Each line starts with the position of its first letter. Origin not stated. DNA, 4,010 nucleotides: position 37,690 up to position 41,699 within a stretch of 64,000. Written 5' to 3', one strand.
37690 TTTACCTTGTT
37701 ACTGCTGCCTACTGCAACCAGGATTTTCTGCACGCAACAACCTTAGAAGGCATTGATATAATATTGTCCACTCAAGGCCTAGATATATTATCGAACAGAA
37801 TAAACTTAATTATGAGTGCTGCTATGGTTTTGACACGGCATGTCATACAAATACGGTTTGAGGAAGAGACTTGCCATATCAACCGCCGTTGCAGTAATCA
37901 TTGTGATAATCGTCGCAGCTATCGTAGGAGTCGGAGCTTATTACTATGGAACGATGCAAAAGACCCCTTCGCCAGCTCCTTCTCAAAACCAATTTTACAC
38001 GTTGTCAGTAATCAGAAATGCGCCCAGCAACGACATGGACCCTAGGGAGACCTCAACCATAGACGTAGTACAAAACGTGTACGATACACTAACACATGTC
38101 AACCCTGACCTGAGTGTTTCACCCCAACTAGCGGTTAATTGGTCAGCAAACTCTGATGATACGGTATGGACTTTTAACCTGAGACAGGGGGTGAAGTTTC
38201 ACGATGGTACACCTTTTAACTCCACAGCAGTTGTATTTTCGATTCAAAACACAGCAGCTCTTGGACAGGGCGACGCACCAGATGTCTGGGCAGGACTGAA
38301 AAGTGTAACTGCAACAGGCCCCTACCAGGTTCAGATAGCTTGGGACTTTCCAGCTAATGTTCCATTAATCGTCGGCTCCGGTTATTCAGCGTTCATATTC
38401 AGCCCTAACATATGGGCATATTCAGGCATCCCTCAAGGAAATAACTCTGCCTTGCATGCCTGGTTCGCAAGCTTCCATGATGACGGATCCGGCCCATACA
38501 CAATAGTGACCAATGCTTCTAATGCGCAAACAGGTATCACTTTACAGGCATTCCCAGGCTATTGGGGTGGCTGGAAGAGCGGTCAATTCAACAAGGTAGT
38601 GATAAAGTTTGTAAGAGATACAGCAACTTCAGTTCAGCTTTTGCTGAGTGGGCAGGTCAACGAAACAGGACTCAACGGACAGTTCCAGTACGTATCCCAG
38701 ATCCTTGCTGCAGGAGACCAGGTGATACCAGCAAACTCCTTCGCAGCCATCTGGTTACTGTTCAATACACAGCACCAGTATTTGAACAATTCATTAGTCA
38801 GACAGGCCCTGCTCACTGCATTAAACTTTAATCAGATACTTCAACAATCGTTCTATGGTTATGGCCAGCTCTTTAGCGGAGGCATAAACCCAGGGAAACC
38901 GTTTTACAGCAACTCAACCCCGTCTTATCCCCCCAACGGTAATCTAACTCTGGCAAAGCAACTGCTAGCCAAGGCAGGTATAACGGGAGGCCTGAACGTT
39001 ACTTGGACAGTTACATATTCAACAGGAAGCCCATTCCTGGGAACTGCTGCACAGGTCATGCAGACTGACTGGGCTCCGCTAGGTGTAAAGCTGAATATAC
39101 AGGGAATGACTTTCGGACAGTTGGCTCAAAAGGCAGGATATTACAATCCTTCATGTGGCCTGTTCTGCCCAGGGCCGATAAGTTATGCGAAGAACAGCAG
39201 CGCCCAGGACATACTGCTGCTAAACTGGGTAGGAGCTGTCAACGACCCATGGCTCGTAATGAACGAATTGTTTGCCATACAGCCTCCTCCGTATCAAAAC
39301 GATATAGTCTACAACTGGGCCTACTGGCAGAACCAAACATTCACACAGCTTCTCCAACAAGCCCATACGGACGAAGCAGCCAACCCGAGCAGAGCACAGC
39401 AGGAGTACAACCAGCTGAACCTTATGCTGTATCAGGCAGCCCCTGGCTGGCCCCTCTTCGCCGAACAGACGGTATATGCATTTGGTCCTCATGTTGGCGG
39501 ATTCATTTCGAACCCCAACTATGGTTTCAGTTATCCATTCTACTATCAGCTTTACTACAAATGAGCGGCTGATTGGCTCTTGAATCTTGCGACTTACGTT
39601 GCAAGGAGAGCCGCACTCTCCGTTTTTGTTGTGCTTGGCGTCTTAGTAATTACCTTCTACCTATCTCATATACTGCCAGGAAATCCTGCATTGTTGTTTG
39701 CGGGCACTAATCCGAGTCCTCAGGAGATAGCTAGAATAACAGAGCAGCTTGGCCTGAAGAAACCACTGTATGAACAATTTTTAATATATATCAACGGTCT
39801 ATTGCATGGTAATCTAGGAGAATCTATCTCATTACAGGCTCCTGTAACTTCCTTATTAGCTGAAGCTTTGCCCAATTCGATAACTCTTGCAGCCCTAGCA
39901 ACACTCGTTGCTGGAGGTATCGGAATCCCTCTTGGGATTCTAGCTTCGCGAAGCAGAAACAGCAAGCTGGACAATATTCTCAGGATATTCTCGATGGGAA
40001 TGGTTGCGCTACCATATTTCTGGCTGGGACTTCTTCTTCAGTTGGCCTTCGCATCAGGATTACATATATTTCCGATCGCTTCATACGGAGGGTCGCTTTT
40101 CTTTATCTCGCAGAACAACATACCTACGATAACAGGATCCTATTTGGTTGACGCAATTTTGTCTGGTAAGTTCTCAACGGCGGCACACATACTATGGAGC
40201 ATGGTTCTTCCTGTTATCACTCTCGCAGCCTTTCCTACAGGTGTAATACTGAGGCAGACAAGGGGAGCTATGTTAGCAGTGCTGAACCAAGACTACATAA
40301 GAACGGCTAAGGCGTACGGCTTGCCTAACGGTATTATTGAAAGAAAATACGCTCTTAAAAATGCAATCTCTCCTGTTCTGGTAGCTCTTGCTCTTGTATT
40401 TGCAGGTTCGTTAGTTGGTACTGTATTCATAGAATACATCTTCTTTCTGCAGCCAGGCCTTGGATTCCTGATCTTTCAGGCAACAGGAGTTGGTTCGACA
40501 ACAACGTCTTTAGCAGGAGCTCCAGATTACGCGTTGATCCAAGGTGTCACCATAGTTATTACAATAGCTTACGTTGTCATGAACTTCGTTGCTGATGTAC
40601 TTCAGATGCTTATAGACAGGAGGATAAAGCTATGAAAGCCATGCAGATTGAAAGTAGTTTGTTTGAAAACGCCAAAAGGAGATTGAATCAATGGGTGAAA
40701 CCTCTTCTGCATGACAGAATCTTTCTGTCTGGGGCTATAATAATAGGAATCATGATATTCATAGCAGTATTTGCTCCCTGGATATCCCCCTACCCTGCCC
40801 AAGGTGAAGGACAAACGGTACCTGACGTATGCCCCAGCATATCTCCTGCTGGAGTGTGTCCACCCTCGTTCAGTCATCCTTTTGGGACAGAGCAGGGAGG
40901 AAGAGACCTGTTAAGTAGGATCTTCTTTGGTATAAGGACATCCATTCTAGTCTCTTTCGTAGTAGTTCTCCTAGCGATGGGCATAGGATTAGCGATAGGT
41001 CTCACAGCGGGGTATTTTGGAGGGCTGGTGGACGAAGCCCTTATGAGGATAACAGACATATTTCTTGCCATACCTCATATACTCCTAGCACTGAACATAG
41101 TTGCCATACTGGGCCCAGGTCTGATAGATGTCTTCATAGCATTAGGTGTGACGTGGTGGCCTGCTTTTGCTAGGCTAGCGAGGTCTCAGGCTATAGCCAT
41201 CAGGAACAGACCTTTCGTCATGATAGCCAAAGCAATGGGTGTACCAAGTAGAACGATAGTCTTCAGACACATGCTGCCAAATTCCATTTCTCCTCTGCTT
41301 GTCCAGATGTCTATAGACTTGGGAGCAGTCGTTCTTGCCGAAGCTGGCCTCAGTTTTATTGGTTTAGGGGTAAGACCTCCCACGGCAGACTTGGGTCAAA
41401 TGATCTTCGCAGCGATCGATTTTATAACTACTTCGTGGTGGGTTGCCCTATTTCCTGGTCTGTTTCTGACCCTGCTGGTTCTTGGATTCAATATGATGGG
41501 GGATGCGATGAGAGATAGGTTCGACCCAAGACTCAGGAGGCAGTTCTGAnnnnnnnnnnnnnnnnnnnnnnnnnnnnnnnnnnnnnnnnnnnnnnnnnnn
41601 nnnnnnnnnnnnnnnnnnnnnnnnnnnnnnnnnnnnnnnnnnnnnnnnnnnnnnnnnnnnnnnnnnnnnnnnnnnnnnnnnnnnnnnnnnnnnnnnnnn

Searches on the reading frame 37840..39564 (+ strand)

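Call 44: search_protein_families(library=pfam, proteins=[window:37840-39564:+], max_evalue=0.00001)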
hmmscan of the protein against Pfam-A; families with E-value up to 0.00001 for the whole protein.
window:37840-39564:+ (574 aa): 1 family
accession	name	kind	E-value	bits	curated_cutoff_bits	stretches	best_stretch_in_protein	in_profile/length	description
PF00496.27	SBP_bac_5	-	7.4e-61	206.7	32.4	1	93-477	2-360/368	Bacterial extracellular solute-binding proteins, family 5 Middle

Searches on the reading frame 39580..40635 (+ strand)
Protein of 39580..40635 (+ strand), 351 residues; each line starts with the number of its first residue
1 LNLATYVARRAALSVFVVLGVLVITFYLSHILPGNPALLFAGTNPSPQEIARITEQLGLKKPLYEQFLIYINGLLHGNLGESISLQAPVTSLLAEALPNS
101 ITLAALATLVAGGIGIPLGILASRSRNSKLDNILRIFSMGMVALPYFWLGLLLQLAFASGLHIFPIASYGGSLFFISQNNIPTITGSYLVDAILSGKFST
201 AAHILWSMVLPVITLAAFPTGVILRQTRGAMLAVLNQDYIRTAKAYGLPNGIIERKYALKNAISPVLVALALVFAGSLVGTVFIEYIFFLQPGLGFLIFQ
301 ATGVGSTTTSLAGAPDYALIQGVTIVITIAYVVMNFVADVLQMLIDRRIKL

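Call 44: search_protein_families(library=pfam, proteins=[window:39580-40635:+], max_evalue=0.00001)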
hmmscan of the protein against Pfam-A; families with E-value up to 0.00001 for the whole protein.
window:39580-40635:+ (351 aa): 2 families
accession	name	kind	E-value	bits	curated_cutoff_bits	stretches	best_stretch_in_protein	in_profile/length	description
PF00528.27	BPD_transp_1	-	1.5e-30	106.7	26.4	1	115-350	1-183/184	Binding-protein-dependent transport system inner membrane component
PF19300.4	BPD_transp_1_N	-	1.6e-12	48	23.8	1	6-80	4-78/114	Binding-prot-dependent transport system membrane comp, N-term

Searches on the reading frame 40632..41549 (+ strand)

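Call 44: search_protein_families(library=pfam, proteins=[window:40632-41549:+], max_evalue=0.00001)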
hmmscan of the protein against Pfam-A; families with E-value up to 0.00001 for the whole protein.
window:40632-41549:+ (305 aa): 2 families
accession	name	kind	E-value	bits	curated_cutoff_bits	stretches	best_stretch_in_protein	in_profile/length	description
PF00528.27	BPD_transp_1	-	1.5e-32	113.3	26.4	1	119-303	1-184/184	Binding-protein-dependent transport system inner membrane component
PF12911.12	OppC_N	-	2.9e-07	30.7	23.9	1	24-56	9-41/53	N-terminal TM domain of oligopeptide transport permease C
